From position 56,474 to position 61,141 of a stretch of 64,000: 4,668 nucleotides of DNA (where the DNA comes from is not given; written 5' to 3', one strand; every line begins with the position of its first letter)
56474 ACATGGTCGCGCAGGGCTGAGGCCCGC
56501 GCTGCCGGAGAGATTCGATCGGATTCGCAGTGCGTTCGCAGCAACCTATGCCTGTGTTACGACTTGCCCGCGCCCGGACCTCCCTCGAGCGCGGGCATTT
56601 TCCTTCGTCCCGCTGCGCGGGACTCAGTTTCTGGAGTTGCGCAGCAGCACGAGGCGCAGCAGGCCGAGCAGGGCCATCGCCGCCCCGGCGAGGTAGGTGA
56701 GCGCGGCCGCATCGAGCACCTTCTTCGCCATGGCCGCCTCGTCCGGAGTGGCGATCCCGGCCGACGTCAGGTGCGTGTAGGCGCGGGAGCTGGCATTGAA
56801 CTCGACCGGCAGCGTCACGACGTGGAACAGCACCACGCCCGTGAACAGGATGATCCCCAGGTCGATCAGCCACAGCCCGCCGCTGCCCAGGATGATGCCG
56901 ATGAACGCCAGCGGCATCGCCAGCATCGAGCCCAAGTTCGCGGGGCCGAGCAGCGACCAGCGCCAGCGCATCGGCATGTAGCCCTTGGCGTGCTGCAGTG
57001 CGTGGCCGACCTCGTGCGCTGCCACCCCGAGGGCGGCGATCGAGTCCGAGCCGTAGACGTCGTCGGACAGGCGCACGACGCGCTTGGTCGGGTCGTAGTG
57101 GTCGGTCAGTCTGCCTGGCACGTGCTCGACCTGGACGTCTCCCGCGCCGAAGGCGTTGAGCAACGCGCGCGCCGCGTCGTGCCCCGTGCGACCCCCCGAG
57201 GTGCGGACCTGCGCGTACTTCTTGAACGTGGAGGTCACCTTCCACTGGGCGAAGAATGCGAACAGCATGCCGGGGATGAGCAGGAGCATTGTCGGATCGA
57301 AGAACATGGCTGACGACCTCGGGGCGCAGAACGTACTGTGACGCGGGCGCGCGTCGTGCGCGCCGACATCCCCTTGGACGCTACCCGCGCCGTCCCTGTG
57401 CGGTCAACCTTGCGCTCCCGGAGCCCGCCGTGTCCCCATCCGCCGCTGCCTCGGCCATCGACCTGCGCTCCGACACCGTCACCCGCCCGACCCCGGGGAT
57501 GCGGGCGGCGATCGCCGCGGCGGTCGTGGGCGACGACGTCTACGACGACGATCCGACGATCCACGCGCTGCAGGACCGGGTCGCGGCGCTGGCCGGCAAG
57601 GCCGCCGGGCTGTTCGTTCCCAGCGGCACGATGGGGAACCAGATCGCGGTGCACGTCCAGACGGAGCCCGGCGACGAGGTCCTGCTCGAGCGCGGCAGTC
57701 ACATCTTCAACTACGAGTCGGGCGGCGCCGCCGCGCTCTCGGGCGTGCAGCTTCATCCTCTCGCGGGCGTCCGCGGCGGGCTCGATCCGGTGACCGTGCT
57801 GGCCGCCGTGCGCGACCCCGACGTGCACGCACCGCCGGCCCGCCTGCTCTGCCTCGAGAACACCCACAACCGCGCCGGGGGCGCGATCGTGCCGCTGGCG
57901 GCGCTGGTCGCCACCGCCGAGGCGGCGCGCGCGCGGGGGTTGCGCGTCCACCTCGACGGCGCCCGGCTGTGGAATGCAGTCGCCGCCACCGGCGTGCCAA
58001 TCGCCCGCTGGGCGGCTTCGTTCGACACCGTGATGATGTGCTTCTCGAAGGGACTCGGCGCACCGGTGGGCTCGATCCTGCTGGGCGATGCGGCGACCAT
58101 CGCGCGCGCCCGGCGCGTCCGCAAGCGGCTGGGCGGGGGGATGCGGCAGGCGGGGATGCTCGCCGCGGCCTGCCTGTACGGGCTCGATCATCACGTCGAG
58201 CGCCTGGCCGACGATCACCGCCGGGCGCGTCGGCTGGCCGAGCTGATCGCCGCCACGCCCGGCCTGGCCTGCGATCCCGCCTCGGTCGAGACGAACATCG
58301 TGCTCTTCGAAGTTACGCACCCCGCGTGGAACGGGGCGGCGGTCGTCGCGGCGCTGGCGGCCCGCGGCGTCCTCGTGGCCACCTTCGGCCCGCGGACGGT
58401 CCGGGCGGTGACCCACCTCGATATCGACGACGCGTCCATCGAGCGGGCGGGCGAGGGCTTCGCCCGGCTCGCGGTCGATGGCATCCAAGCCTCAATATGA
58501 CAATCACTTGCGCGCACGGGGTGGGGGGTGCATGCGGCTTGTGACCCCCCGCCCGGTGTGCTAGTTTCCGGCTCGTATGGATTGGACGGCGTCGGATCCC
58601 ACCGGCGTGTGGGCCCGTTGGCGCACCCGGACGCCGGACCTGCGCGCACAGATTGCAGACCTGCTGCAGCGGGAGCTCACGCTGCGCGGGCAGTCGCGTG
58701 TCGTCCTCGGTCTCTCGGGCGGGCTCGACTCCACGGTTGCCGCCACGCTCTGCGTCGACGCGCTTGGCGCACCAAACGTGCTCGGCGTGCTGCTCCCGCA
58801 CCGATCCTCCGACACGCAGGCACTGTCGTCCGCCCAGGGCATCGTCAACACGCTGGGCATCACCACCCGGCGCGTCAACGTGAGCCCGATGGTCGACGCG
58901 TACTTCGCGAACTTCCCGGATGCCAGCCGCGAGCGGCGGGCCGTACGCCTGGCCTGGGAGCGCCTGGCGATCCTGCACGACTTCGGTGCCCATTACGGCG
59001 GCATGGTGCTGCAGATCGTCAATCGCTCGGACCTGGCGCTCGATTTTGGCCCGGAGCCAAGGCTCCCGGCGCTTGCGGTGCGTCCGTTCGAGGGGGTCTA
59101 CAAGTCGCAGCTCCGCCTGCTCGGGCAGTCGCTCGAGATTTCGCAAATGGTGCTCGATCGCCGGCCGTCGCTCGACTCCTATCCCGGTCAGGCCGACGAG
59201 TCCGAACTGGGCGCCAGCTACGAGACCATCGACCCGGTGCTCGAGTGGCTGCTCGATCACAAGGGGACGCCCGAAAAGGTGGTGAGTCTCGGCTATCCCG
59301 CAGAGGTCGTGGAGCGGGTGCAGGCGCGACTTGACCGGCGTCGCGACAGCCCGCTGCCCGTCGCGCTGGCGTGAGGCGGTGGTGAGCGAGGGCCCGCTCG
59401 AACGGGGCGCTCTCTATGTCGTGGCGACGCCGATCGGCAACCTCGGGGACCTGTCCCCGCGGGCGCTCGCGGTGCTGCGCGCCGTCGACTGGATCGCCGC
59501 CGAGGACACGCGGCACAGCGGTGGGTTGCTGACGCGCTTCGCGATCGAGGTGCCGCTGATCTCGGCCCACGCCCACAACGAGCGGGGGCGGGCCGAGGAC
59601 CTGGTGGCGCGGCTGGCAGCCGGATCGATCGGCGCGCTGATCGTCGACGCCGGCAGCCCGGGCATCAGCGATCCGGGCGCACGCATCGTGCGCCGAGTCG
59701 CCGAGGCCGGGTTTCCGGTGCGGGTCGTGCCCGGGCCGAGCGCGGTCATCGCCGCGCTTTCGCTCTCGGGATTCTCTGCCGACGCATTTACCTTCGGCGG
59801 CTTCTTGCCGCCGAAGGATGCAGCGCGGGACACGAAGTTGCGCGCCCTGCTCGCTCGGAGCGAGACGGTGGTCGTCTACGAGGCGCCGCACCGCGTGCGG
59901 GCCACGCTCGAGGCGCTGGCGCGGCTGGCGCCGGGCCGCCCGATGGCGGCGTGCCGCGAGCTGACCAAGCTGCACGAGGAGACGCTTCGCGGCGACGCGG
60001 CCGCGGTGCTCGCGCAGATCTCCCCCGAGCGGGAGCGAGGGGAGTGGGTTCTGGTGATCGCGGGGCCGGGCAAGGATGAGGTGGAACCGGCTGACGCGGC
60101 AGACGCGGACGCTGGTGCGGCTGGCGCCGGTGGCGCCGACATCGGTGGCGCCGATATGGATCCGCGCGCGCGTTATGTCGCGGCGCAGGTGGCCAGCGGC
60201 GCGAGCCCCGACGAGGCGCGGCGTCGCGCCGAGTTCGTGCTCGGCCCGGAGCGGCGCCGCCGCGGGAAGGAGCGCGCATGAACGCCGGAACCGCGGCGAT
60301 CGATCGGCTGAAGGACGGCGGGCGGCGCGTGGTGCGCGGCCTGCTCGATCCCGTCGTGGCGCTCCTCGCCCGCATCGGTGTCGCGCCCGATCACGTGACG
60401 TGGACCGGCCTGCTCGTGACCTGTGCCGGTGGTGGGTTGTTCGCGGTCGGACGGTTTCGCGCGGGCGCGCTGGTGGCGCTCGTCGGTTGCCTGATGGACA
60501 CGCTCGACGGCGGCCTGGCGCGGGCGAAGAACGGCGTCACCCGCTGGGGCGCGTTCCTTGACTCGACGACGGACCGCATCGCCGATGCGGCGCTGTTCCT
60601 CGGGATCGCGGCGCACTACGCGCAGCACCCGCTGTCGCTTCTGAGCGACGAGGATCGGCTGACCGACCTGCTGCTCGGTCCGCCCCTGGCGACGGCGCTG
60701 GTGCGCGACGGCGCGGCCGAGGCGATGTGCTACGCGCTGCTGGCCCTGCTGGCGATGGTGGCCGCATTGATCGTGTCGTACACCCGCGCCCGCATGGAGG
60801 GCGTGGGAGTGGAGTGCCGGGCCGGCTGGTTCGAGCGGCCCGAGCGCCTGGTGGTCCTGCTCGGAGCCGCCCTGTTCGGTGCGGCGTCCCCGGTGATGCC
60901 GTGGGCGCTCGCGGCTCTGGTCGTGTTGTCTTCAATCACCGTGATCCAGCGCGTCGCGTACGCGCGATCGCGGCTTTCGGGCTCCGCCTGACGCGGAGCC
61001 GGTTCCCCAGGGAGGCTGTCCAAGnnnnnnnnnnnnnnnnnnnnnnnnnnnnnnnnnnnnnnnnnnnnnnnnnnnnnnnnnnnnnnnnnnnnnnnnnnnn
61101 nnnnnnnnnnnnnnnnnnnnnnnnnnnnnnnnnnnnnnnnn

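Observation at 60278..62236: Inositol-phospholipid pair: MIPS with a histone-H1-like KAKP tail encoded by a 9-bp tandem repeat, next to a CDP-alcohol phosphatidyltransferase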

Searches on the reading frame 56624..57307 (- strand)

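Call 4: search_protein_families(library=pfam, proteins=[window:56624-57307:-])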
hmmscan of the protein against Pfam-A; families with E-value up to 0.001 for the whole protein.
window:56624-57307:- (227 aa): 1 family
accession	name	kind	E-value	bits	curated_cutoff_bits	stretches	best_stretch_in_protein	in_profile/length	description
PF04298.18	Zn_peptidase_2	-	1.9e-85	286.3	27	1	6-222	1-216/218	Putative neutral zinc metallopeptidase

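Call 5: search_protein_families(library=ncbifam, proteins=[window:56624-57307:-])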
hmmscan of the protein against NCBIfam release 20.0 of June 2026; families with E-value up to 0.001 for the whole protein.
window:56624-57307:- (227 aa): 0 families

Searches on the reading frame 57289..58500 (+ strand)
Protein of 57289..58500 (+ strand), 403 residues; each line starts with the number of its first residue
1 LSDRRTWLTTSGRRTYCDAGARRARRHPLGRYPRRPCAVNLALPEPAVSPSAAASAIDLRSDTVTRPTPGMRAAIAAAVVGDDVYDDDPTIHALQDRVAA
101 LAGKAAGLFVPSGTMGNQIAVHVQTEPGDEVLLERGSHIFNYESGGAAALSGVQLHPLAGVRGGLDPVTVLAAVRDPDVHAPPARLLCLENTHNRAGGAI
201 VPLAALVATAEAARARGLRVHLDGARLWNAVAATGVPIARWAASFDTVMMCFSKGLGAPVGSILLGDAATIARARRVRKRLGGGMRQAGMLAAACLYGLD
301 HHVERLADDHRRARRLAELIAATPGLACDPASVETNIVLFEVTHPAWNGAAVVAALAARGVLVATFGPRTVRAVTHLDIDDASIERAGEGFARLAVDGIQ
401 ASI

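Call 4: search_protein_families(library=pfam, proteins=[window:57289-58500:+])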
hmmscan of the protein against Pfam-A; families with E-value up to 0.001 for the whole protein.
window:57289-58500:+ (403 aa): 1 family
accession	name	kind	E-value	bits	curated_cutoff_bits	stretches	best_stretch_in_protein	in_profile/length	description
PF01212.27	Beta_elim_lyase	-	3.4e-101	338.8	27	1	58-340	1-285/288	Beta-eliminating lyase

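Call 5: search_protein_families(library=ncbifam, proteins=[window:57289-58500:+])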
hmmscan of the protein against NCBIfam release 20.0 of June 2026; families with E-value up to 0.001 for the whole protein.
window:57289-58500:+ (403 aa): 3 families
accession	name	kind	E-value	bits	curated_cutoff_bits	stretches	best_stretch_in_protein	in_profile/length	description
NF041359.1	GntG_guanitoxin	subfamily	8e-125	416.5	230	1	55-389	4-339/343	GntG family PLP-dependent aldolase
NF007825.0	PRK10534.1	equivalog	2.2e-86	289.9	312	1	57-386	2-322/333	low-specificity L-threonine aldolase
NF005456.0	PRK07050.1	equivalog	0.00062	18.6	500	0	88-326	64-285/394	cystathionine beta-lyase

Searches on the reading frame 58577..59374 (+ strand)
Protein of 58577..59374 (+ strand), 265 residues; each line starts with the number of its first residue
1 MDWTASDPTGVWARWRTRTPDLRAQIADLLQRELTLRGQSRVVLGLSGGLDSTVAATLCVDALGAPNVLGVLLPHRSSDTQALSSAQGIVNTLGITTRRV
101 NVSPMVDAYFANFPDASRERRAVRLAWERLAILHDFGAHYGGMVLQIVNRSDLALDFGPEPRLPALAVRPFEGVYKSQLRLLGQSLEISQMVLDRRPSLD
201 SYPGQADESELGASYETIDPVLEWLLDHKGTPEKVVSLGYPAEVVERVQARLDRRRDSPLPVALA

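Call 4: search_protein_families(library=pfam, proteins=[window:58577-59374:+])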
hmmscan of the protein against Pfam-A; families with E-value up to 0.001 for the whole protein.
window:58577-59374:+ (265 aa): 1 family
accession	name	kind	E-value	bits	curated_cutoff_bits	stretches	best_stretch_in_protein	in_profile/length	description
PF02540.23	NAD_synthase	-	4.3e-43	147.6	21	1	25-253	4-233/242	NAD synthase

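Call 5: search_protein_families(library=ncbifam, proteins=[window:58577-59374:+])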
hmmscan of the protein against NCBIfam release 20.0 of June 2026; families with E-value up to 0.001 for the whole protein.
window:58577-59374:+ (265 aa): 10 families
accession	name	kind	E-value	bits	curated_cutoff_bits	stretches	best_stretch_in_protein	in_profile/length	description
NF010587.0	PRK13980.1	equivalog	3.7e-51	173.9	255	1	21-254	13-247/267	NAD+ synthase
TIGR00552.1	nadE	equivalog_domain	1.7e-32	112.6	63.65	1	24-249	7-228/251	NAD(+) synthase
NF002048.0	PRK00876.1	subfamily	2e-27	95.9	313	2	21-108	22-106/330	NAD(+) synthase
NF010588.0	PRK13981.1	equivalog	1.3e-25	89.8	479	1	38-252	284-509/546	NAD+ synthase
NF001979.1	PRK00768.1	equivalog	2.1e-10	40.5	250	1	26-223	24-237/266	NAD(+) synthase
NF002730.0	PRK02628.1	equivalog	2.2e-10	39.4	473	1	25-155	346-487/677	NAD(+) synthase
TIGR00268.2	TIGR00268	equivalog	3.1e-07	29.9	150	1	35-112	9-87/259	ATP-dependent sacrificial sulfur transferase LarE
NF000848.1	PRK00074.1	equivalog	3.1e-07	29.4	400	1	38-75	212-249/512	glutamine-hydrolyzing GMP synthase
TIGR00884.1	guaA_Cterm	equivalog_domain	1e-05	25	338.75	0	38-65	15-42/310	glutamine-hydrolyzing GMP synthase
NF001138.1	PRK00143.1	equivalog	0.00071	18.6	284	1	41-102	1-68/345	tRNA 2-thiouridine(34) synthase MnmA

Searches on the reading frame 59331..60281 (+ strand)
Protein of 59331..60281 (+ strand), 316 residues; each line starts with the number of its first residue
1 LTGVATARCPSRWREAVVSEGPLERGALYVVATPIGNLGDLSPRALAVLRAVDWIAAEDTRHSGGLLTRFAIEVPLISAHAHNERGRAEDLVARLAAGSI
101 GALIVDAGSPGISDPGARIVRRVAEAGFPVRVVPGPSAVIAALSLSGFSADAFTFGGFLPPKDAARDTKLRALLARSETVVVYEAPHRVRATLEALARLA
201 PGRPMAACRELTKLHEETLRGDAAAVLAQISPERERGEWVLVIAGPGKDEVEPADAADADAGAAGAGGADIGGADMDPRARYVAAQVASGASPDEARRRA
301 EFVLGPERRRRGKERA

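Call 4: search_protein_families(library=pfam, proteins=[window:59331-60281:+])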
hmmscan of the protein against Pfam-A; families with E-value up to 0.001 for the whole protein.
window:59331-60281:+ (316 aa): 1 family
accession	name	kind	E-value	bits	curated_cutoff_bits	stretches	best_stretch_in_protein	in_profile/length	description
PF00590.25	TP_methylase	-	4.2e-32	112.2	27.8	1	28-224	2-209/212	Tetrapyrrole (Corrin/Porphyrin) Methylases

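Call 5: search_protein_families(library=ncbifam, proteins=[window:59331-60281:+])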
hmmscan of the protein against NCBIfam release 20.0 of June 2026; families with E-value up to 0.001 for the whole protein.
window:59331-60281:+ (316 aa): 3 families
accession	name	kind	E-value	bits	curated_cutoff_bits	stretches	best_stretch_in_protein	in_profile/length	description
TIGR00096.1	TIGR00096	equivalog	1.5e-66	224.6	167.9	1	28-250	2-226/275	16S rRNA (cytidine(1402)-2'-O)-methyltransferase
NF011570.0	PRK14994.1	equivalog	1.7e-59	201.4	502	1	25-256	11-246/287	16S rRNA (cytidine(1402)-2'-O)-methyltransferase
NF004790.0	PRK06136.1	subfamily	3.5e-05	23.5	198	1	120-245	102-234/250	uroporphyrinogen-III C-methyltransferase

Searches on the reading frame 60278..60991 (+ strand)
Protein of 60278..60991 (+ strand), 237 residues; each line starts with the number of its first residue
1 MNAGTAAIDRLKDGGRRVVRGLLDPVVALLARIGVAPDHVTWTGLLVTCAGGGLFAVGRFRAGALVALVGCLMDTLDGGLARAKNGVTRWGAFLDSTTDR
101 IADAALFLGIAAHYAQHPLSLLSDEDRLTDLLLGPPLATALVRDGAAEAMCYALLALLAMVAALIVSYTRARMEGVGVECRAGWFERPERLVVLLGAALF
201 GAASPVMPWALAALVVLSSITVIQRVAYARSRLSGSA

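Call 4: search_protein_families(library=pfam, proteins=[window:60278-60991:+])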
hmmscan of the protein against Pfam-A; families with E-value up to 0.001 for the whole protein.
window:60278-60991:+ (237 aa): 1 family
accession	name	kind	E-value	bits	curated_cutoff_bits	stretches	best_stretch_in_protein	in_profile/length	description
PF01066.26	CDP-OH_P_transf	-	8.9e-11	42.8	22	1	37-211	4-143/152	CDP-alcohol phosphatidyltransferase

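Call 5: search_protein_families(library=ncbifam, proteins=[window:60278-60991:+])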
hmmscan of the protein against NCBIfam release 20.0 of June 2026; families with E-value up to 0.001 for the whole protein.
window:60278-60991:+ (237 aa): 7 families
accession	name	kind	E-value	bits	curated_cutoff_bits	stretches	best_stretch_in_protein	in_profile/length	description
NF040950.1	archin_ph_syn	equivalog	1.1e-42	146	180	2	16-114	5-104/191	archaetidylinositol phosphate synthase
NF045883.1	PIPSynth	equivalog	1.3e-41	142.5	170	2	16-114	4-103/197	phosphatidylinositol phosphate synthase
NF052561.1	PIPSynBT1523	equivalog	4.7e-27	95.2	350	2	149-203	119-174/232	hypothetical protein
NF041135.1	IPPtranDIPPsyn_Thcocales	equivalog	9.3e-09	34.7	580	1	35-118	250-332/419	bifunctional L-myo-inositol-1-phosphate cytidylyltransferase/CDP-L-myo-inositol myo-inositolphosphotransferase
NF008090.0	PRK10832.1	equivalog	2.8e-06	27.5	304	1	63-119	35-91/182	CDP-diacylglycerol--glycerol-3-phosphate 3-phosphatidyltransferase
TIGR00560.1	pgsA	equivalog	7.6e-05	23.3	109.1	1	62-116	35-89/183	CDP-diacylglycerol--glycerol-3-phosphate 3-phosphatidyltransferase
TIGR00473.1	pssA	equivalog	0.00042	20.5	107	1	61-102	21-62/153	CDP-diacylglycerol--serine O-phosphatidyltransferase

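Call 12: search_solved_structures(query=window:60278-60988:+, max_evalue=0.01, show_alignments=3)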
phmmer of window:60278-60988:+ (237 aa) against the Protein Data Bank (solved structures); distinct sequences matched with E-value up to 0.01: 8.
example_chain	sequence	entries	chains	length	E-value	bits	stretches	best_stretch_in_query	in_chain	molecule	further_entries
6h53_A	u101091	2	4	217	2.4e-23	86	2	21-117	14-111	CDP-diacylglycerol--inositol 3-phosphatidyltransferase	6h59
6h5a_A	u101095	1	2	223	2.7e-23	85.8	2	21-117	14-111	CDP-diacylglycerol--inositol 3-phosphatidyltransferase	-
5d91_A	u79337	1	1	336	1.3e-20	77.1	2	14-112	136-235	AF2299 protein,Phosphatidylinositol synthase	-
5d92_D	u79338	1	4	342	1.8e-20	76.6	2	16-112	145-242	AF2299 protein,Phosphatidylinositol synthase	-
6wm5_A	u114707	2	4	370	5.6e-20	75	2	23-110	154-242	AfCTD-Phosphatidylinositol-phosphate synthase (PIPS) fusion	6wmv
4o6m_A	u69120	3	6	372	2.1e-05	27.4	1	24-110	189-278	AF2299, a CDP-alcohol phosphotransferase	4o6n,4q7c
5iww_D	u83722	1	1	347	0.0048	19.6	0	30-63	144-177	PLS9-PPR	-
7drj_A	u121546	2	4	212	0.0083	18.8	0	61-107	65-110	CDP-diacylglycerol--glycerol-3-phosphate 3-phosphatidyltransferase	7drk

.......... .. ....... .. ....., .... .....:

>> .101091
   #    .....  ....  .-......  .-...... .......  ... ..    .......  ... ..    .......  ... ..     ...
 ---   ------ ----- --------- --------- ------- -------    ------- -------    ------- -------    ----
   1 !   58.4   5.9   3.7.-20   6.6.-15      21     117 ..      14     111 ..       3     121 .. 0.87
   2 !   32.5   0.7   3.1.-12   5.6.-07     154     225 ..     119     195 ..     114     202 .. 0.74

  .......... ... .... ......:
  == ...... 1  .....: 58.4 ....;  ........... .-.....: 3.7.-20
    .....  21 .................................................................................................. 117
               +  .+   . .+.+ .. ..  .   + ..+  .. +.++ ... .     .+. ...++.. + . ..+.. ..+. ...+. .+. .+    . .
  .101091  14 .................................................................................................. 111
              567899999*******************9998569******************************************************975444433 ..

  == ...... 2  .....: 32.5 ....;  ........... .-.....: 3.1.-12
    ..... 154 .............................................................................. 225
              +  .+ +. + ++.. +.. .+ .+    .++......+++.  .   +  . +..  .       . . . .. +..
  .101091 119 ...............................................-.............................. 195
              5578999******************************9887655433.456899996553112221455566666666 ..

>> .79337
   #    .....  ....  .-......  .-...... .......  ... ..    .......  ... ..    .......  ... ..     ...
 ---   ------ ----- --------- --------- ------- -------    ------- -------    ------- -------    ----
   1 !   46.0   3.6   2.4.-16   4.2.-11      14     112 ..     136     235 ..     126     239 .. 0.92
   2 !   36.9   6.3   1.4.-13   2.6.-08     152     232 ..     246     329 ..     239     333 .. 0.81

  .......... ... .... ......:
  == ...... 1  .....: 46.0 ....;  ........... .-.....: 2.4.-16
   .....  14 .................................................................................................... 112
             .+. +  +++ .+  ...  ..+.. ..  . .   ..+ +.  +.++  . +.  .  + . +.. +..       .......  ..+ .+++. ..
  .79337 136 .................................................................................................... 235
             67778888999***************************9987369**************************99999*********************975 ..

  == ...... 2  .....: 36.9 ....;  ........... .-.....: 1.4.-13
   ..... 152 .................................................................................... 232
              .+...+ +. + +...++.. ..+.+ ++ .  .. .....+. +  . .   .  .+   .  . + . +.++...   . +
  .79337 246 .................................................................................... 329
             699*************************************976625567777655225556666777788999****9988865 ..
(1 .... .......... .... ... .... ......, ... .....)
